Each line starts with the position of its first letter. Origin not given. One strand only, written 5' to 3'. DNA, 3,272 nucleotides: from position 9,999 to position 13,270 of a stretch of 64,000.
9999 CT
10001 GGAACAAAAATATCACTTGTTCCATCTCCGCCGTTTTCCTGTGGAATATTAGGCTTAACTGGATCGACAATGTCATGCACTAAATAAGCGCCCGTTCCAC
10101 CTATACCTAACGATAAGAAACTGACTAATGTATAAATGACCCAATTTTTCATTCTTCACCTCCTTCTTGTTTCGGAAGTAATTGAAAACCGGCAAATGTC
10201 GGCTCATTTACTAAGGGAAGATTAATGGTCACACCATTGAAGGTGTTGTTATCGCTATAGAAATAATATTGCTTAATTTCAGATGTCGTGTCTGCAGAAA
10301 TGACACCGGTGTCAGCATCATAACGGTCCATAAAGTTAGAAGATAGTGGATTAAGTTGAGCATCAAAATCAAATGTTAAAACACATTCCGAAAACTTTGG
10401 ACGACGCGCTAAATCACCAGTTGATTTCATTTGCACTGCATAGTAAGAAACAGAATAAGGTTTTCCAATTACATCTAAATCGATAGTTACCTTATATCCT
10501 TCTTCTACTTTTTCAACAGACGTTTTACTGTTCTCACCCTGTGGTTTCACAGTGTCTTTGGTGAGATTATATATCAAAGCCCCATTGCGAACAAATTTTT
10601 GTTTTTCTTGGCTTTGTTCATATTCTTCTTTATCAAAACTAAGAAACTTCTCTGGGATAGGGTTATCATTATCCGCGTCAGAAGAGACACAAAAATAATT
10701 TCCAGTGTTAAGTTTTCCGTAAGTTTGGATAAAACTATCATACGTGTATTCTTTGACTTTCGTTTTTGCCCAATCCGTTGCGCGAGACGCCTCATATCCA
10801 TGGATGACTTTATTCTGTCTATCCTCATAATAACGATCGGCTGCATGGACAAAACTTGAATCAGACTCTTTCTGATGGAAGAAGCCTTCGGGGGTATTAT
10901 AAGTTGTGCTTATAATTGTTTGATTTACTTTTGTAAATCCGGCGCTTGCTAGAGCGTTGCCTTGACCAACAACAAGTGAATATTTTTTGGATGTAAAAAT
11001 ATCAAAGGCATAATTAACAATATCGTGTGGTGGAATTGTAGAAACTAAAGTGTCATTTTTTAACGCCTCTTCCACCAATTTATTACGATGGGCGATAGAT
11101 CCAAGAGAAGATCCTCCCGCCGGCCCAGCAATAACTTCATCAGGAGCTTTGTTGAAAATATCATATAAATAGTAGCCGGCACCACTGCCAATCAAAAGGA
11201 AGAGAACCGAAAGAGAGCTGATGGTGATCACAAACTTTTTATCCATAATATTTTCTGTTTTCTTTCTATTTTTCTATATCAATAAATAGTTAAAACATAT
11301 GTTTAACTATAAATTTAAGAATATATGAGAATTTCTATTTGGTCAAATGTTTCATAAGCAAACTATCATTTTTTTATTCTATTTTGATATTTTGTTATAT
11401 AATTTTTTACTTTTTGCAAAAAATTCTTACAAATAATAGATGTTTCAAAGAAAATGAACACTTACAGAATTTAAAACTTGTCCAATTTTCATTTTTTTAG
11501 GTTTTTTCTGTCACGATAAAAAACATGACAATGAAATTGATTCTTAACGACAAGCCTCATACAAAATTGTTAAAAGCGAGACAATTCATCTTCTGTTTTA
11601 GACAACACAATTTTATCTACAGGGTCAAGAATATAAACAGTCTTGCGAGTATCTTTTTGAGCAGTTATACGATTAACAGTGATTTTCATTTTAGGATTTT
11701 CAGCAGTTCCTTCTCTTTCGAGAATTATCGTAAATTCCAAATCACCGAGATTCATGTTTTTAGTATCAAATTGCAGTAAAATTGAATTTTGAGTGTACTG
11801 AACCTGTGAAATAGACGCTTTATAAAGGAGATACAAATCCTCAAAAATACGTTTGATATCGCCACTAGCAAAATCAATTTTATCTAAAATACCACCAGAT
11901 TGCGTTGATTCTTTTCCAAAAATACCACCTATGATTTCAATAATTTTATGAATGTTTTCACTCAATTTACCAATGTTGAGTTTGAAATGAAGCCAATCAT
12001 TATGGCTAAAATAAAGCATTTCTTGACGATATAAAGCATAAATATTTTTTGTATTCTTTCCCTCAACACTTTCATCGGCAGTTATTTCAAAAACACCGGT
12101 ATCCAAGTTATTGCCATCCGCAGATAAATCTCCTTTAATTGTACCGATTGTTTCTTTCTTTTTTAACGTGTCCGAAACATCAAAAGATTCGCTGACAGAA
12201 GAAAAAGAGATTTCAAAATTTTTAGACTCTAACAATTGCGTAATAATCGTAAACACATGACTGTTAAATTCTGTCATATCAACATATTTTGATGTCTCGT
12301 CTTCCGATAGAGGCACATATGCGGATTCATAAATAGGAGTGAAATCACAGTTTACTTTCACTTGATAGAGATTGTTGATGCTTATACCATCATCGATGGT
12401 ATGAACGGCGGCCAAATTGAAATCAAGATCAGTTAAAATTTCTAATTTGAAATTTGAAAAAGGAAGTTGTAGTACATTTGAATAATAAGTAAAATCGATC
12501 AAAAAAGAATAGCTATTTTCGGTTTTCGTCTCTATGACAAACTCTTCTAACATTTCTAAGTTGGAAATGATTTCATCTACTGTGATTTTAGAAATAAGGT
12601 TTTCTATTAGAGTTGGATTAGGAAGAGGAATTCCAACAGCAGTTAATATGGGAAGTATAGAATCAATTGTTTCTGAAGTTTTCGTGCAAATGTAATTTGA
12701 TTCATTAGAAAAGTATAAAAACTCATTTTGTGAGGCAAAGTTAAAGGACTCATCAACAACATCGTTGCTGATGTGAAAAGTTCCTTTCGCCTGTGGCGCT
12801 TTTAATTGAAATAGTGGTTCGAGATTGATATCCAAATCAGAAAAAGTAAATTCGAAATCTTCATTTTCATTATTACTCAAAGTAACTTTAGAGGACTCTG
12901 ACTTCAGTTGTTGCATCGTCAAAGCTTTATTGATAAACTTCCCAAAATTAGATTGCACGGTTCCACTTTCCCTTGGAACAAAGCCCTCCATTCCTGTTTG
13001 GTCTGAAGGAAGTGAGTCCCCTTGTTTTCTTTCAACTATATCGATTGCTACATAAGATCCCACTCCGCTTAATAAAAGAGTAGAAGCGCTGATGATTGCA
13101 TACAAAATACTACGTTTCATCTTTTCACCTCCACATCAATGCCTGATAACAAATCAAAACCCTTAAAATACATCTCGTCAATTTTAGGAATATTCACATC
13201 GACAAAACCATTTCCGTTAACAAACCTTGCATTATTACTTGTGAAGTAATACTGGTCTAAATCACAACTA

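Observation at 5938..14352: Tandemly duplicated, translationally coupled pair of membrane-anchored extracellular proteins with no recognisable family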

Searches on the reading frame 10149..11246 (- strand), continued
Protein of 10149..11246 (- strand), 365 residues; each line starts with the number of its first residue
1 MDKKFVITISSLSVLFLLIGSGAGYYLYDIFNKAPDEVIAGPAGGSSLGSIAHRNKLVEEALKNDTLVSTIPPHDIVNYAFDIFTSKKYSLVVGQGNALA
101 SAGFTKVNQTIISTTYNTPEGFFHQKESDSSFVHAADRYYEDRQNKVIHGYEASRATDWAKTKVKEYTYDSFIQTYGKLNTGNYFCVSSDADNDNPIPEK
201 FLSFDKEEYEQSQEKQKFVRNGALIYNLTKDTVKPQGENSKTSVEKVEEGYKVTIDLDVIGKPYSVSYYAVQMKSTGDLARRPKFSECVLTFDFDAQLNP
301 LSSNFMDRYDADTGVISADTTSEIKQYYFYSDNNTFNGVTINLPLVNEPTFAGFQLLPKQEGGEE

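Call 56: find_encoding_contigs(protein=P0093, flank=8000, max_places=1)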
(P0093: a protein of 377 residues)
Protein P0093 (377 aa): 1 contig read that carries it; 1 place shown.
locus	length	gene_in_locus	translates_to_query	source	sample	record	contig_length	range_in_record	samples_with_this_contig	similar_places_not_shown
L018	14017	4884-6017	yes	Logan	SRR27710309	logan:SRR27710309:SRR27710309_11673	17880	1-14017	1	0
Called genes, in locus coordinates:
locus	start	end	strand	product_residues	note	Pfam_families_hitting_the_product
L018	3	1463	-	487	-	?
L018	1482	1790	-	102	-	PF01022:HTH_5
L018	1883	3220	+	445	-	-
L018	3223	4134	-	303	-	-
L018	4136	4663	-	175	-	PF12641:Flavodoxin_3 (weak), PF12724:Flavodoxin_5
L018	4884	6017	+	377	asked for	-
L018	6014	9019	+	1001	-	-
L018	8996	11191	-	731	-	PF00403:HMA, PF00122:E1-E2_ATPase, PF00702:Hydrolase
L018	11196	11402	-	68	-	PF00403:HMA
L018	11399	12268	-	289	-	PF00070:Pyr_redox (faint), PF00890:FAD_binding_2 (faint), PF01134:GIDA (faint), PF03486:HI0933_like (faint), PF07992:Pyr_redox_2, PF13738:Pyr_redox_3 (weak), PF07992:Pyr_redox_2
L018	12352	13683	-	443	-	PF03051:Peptidase_C1_2, PF00112:Peptidase_C1 (faint)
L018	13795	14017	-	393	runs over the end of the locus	PF01740:STAS, PF13466:STAS_2 (faint), PF01636:APH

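Call 57: find_encoding_contigs(protein=P0057, flank=8000, max_places=1)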
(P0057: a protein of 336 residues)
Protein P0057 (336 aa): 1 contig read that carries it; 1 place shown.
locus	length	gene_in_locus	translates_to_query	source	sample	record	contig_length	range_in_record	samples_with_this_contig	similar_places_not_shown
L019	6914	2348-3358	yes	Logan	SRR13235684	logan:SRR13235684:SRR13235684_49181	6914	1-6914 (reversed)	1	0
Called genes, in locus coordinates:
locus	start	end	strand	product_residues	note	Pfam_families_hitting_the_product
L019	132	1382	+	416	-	PF00579:tRNA-synt_1b, PF22421:SYY_C-terminal, PF01479:S4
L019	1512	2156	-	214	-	PF01381:HTH_3, PF12844:HTH_19, PF13560:HTH_31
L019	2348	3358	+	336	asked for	-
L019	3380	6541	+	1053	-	-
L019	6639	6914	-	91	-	?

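Call 61: search_protein_families(library=pfam, proteins=[L015:5132-7963:+, L015:3138-5126:+, L017:9143-13162:+, L018:6014-9019:+, L019:3380-6541:+], max_evalue=0.1)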
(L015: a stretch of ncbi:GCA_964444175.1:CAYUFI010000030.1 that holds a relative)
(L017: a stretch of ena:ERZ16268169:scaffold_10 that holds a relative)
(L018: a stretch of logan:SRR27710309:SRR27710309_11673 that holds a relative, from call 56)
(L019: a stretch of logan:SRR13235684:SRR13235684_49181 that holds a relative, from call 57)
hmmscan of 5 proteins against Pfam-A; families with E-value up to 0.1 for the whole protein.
L015:5132-7963:+ (943 aa): 9 families
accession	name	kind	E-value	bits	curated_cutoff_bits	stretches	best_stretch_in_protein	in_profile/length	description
PF00005.33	ABC_tran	-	3.2e-25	89.8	25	1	18-164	1-136/137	ABC transporter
PF02463.25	SMC_N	-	1.8e-07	31.3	40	1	28-203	24-207/220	RecF/RecN/SMC N terminal domain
PF13304.12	AAA_21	-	0.00012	22.7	27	1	33-89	4-63/304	AAA domain, putative AbiEii toxin, Type IV TA system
PF02687.27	FtsX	-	0.00058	20.4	25.5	1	808-916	2-110/120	FtsX-like permease C-terminal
PF03215.21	Rad17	-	0.00086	19.7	23.8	1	30-72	47-88/186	Rad17 P-loop domain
PF13476.12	AAA_23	-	0.00094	20.3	27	1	19-63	11-54/201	AAA domain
PF13555.12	AAA_29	-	0.029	14.6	27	1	22-45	16-39/61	P-loop containing region of AAA domain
PF13401.12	AAA_22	-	0.03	15.1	27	1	28-128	5-59/130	AAA domain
PF03193.22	RsgA_GTPase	-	0.033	14.5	30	1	24-49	103-127/174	RsgA GTPase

L015:3138-5126:+ (662 aa): 6 families
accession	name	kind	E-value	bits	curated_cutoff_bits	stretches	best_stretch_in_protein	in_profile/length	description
PF00005.33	ABC_tran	-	4.5e-24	86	25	1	23-157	1-136/137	ABC transporter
PF13304.12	AAA_21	-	1.2e-05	26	27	1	106-190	220-302/304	AAA domain, putative AbiEii toxin, Type IV TA system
PF02463.25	SMC_N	-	2.5e-05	24.2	40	1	127-196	134-207/220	RecF/RecN/SMC N terminal domain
PF13191.12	AAA_16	-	0.0029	18.6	32.6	1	30-123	21-104/167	AAA ATPase domain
PF20703.3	nSTAND1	-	0.014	15.5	27.1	1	24-58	24-56/379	Novel STAND NTPase 1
PF13555.12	AAA_29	-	0.027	14.7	27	1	29-50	18-39/61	P-loop containing region of AAA domain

L017:9143-13162:+ (1339 aa): 0 families

L018:6014-9019:+ (1001 aa): 0 families

L019:3380-6541:+ (1053 aa): 0 families

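Call 67: search_protein_families(library=padloc, proteins=[window:10149-11246:-], max_evalue=0.1)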
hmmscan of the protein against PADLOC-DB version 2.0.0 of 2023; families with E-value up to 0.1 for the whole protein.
window:10149-11246:- (365 aa): 0 families

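Call 68: search_protein_families(library=phrogs, proteins=[window:10149-11246:-], max_evalue=0.1)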
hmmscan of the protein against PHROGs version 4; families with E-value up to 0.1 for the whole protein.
window:10149-11246:- (365 aa): 1 family
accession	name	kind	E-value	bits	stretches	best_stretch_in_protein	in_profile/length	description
phrog_33543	-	unknown function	0.076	13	0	153-242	236-321/343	-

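Call 69: fold_search(model_id=the predicted structure, library=pdb)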
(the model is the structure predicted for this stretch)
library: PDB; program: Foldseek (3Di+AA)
matches with E <= 10: 1069; with E <= 0.001: 14
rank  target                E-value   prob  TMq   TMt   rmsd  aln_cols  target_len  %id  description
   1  4z48_A                8.6e-05  0.98  0.23  0.31  12.2       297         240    9  Crystal structure of a DUF1329 family protein (DESPIG_00262) from Desulfovibrio piger ATCC 29098 at 1.75 A resolution (released 2015-04-22)
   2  3mh8_A                1.2e-04  1.00  0.26  0.39   8.9       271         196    7  Crystal structure of LprG from Mycobacterium tuberculosis (released 2010-09-01)
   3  9tp6_A                1.3e-04  0.92  0.22  0.28  12.2       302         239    7  Structure of LolA3 from Porphyromonas gingivalis (released 2026-02-18)
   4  3mha_A                3.1e-04  1.00  0.27  0.41   8.7       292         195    7  Crystal structure of LprG from Mycobacterium tuberculosis bound to PIM (released 2010-09-01)
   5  8cgm_A                4.1e-04  1.00  0.26  0.42   9.3       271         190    7  Structure of the lipoprotein transporter LolA from Porphyromonas gingivalis (released 2023-06-21)
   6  3buu_A                4.1e-04  0.90  0.20  0.28  11.9       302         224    6  Crystal structure of LolA superfamily protein NE2245 from Nitrosomonas europaea (released 2008-01-22)
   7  4eg9                  4.1e-04  0.85  0.21  0.28  15.5       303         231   12  1.9 Angstrom resolution crystal structure of Se-methionine hypothetical protein SAOUHSC_02783 from Staphylococcus aureus (released 2012-04-11)
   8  9tp6_B                5.1e-04  0.94  0.23  0.30  12.0       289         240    8  Structure of LolA3 from Porphyromonas gingivalis (released 2026-02-18)
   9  3rwx                  5.7e-04  0.20  0.09  0.12  22.4       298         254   11  Crystal structure of a putative outer membrane protein (BF2706) from Bacteroides fragilis NCTC 9343 at 2.40 A resolution (released 2011-06-08)
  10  2w7q_B                6.0e-04  1.00  0.28  0.47   8.5       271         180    9  Structure of Pseudomonas aeruginosa LolA (released 2009-12-29)
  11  4egd_B                6.4e-04  0.84  0.20  0.28  15.1       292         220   13  1.85 Angstrom crystal structure of native hypothetical protein SAOUHSC_02783 from Staphylococcus aureus (released 2012-04-11)
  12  2m06_MODEL_1_A        6.7e-04  0.82  0.16  0.33  14.1       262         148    8  NMR structure of OmpX in phopspholipid nanodiscs (released 2012-12-12)
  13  6jau_A                7.5e-04  0.15  0.10  0.12  20.6       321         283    9  The complex structure of Pseudomonas aeruginosa MucA/MucB. (released 2020-01-29)
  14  8qxp                  8.9e-04  0.33  0.12  0.20  21.5       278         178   12  Crystal structure of the outer membrane porin OmpW from Klebsiella pneumoniae (released 2024-01-24)
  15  4ymy                  1.5e-03  0.96  0.17  0.32  10.0       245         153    7  Crystal structure of mutant nitrobindin M75A/H76L/Q96C/M148L/H158A (NB11) from Arabidopsis thaliana (released 2015-12-30)
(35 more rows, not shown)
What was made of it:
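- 10149..11246 (-): S1, small protein of module 1 (365 aa). It has an N-terminal membrane helix, a helical linker, and a long curved antiparallel beta-sheet domain resembling the LolA/LprG fold. The seven best Foldseek PDB entries are all LolA-superfamily-type proteins, E about 1e-4 (call 69).
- On LolA/LolB/LprG/LppX superfamily (Pfam clan LolA_LolB): Foldseek probability is 0.85-1.0 to LprG, LolA, DUF1329 and NE2245 (call 69).
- Closest known: DUF1329 proteins, paired with DUF1302 in Proteobacteria. Same: The best Foldseek hit is a DUF1329 structure, 4z48, E 8.6e-5 (call 69).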

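Call 90: find_encoding_contigs(protein=P0095, flank=7000, max_places=1)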
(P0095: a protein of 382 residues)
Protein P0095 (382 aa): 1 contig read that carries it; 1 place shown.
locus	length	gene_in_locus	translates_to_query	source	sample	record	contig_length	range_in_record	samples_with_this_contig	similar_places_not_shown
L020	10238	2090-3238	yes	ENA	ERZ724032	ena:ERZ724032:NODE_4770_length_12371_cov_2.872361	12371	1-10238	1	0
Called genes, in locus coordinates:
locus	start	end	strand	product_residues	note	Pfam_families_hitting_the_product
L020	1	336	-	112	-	?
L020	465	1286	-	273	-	-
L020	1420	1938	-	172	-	PF12724:Flavodoxin_5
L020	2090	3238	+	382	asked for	-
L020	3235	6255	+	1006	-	-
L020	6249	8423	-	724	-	PF00122:E1-E2_ATPase, PF00702:Hydrolase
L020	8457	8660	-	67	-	PF00403:HMA, PF19803:DUF6286 (weak)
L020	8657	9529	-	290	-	PF00890:FAD_binding_2 (faint), PF01134:GIDA (faint), PF03486:HI0933_like (faint), PF07992:Pyr_redox_2, PF13738:Pyr_redox_3 (faint), PF07992:Pyr_redox_2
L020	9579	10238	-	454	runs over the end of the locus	PF00112:Peptidase_C1 (faint), PF03051:Peptidase_C1_2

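Call 91: find_encoding_contigs(protein=P0056, flank=7000, max_places=1)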
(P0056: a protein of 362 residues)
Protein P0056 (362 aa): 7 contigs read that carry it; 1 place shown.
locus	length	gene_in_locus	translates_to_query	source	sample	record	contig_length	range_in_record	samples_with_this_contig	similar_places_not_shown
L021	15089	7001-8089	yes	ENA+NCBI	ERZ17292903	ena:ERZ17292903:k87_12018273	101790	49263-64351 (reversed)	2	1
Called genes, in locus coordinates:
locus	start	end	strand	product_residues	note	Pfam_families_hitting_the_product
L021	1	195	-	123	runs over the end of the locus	PF01106:NifU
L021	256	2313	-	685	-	-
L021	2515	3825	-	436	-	PF00005:ABC_tran, PF02463:SMC_N (faint), PF13304:AAA_21 (weak)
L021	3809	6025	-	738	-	PF00005:ABC_tran, PF02463:SMC_N (faint), PF13304:AAA_21 (faint)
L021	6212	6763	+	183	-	PF00440:TetR_N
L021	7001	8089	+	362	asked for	-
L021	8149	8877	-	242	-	PF13353:Fer4_12, PF04055:Radical_SAM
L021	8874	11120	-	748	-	PF02901:PFL-like, PF01228:Gly_radical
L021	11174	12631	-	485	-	PF01078:Mg_chelatase (faint), PF13476:AAA_23 (faint), PF00005:ABC_tran, PF02463:SMC_N (faint), PF03193:RsgA_GTPase (faint), PF03215:Rad17 (faint), PF13191:AAA_16 (faint), PF00005:ABC_tran, +7 more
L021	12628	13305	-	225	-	PF02361:CbiQ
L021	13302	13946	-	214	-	PF09605:Trep_Strep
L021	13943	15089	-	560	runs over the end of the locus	PF00664:ABC_membrane, PF02463:SMC_N (faint), PF00005:ABC_tran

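Call 101: search_dna_similar(query=window:10149-11246:-, collection=plasmids, mode=protein, max_evalue=0.001, max_rows=5)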
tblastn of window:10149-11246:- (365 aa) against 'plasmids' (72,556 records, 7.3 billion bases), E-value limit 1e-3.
No match.

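Call 102: search_dna_similar(query=window:10149-11246:-, collection=phages, mode=protein, max_evalue=0.001, max_rows=5)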
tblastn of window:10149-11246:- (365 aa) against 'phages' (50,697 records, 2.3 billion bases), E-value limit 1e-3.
No match.
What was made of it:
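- Tried and rejected: Mobile-element origin: no phage or plasmid match (calls 101, 102).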

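Call 103: find_related_loci(query=A1, collection=metagenome_contigs, flank=8000)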
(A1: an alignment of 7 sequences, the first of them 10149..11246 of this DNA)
Query A1 (365 aa) in metagenome_contigs; peptide patterns used: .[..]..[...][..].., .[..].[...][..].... (x = any residue, [..] = any of these).
258 stretches matched a pattern; 16 encode a relative of the query (tblastn E <= 1e-3); 16 distinct loci.
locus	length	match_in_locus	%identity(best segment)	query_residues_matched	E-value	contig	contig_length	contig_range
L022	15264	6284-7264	40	19-357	2e-70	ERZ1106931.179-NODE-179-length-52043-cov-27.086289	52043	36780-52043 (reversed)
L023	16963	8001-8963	33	3-332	3e-38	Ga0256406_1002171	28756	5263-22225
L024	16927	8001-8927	30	5-332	7e-26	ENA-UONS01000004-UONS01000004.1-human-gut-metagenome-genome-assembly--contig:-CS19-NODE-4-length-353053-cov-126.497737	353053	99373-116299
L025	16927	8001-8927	30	5-332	2e-25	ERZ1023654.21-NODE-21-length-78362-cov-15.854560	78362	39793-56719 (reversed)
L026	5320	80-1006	30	5-332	1e-25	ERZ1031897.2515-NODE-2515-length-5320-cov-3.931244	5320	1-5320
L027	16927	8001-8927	30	5-332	9e-26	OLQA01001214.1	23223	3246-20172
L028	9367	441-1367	30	5-332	3e-25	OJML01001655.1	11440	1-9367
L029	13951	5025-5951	30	5-332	6e-25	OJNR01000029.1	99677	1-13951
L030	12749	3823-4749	30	5-332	6e-25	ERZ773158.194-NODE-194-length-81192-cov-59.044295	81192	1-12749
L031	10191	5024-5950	29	5-332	4e-25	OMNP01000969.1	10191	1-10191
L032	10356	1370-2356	30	5-350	4e-25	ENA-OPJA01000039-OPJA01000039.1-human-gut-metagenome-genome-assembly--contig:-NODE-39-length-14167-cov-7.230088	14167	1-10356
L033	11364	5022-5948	30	5-332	1e-24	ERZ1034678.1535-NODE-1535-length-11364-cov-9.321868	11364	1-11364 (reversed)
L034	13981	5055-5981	30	5-332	1e-24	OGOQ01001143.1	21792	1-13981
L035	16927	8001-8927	30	5-332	8e-25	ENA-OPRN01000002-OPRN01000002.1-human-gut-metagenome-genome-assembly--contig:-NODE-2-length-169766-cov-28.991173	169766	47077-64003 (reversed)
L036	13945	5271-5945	30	88-332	2e-17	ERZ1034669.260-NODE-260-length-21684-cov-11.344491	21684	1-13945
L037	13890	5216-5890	30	88-332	2e-17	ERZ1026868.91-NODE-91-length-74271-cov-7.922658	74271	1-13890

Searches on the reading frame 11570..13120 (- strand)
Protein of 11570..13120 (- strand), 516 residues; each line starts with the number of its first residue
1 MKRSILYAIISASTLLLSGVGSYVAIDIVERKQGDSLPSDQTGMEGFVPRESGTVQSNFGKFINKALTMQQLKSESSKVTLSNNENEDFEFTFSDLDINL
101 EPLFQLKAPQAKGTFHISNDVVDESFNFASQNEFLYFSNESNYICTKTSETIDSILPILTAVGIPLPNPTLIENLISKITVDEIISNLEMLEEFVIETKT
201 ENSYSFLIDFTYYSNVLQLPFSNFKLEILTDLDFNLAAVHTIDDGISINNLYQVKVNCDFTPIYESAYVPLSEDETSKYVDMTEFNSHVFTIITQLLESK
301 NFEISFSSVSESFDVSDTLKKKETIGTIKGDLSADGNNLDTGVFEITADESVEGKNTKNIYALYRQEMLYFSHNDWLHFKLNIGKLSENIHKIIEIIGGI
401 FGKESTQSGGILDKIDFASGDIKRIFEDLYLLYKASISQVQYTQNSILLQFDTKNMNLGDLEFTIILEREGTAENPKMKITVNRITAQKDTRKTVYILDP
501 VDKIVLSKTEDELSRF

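Call 4: search_protein_families(library=pfam, proteins=[window:11570-13120:-], max_evalue=1)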
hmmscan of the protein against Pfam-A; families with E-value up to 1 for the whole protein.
window:11570-13120:- (516 aa): 0 families

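Call 5: search_protein_families(library=ncbifam, proteins=[window:11570-13120:-], max_evalue=1)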
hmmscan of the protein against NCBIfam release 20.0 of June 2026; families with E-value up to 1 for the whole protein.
window:11570-13120:- (516 aa): 0 families

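Call 15: find_homologous_proteins(query=window:11570-13120:-)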
Query window:11570-13120:- (516 aa): 1 proteins with E <= 0.001 among 8000 candidates.
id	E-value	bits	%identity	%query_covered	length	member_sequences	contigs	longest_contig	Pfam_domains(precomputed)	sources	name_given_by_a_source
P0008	0.0e+0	1110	100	100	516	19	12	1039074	-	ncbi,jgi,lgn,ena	jgi:hypothetical protein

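Call 67: search_protein_families(library=padloc, proteins=[window:11570-13120:-], max_evalue=0.1)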
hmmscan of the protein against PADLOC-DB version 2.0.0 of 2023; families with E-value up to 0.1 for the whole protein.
window:11570-13120:- (516 aa): 0 families

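Call 68: search_protein_families(library=phrogs, proteins=[window:11570-13120:-], max_evalue=0.1)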
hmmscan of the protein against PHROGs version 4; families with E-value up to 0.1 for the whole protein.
window:11570-13120:- (516 aa): 1 family
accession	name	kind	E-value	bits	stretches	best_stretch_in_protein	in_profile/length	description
phrog_24222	-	unknown function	0.023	15.6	1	115-129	7-21/28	-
